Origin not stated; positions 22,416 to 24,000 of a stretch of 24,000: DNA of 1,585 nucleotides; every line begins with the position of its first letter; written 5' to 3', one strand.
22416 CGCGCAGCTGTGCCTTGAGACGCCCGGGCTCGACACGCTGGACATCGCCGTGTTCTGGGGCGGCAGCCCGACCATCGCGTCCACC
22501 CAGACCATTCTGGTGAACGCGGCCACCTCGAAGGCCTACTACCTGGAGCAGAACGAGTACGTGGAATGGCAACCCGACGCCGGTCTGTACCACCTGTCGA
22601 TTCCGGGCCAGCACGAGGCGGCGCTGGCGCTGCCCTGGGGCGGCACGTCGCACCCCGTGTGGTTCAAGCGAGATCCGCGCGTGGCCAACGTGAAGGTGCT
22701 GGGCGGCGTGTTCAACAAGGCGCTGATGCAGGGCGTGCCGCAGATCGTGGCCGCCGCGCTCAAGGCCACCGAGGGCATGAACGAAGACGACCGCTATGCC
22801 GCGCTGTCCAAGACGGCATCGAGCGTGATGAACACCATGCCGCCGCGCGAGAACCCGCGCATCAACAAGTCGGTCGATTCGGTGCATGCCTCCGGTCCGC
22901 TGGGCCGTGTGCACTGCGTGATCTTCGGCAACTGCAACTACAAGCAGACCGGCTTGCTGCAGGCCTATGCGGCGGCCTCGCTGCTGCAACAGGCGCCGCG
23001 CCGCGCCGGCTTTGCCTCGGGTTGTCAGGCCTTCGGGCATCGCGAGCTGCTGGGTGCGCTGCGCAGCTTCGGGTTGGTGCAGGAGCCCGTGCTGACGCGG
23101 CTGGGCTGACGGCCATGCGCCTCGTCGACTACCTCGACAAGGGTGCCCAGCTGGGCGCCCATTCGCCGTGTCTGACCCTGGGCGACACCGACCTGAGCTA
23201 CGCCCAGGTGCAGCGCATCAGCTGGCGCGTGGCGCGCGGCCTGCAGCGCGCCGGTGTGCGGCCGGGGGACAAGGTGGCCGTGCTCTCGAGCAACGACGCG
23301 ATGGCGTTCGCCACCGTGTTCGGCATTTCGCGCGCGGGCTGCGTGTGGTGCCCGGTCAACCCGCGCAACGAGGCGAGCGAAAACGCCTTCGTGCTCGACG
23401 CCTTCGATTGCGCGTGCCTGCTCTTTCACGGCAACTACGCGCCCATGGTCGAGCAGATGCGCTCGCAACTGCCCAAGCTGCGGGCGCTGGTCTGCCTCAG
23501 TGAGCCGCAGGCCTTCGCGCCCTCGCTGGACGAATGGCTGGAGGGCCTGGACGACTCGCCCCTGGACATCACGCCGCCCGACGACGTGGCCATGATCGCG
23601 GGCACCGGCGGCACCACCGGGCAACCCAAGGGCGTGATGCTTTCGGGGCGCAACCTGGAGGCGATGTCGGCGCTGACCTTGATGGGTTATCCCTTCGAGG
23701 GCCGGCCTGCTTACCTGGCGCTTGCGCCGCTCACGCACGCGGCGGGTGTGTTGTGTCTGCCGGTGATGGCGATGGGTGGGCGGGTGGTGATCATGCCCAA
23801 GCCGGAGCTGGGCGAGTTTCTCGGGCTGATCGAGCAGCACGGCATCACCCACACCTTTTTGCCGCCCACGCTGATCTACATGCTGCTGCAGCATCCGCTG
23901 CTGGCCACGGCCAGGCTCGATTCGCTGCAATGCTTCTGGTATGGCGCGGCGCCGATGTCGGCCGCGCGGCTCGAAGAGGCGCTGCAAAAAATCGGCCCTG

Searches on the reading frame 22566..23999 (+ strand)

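Call 18: search_protein_families(library=pfam, proteins=[window:22566-23999:+], max_evalue=0.001)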
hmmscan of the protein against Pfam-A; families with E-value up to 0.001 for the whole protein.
window:22566-23999:+ (478 aa): 1 family
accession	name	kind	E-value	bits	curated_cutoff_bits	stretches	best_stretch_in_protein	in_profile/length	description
PF00501.34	AMP-binding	-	7.9e-54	183.3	29.9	1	199-477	10-311/384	AMP-binding enzyme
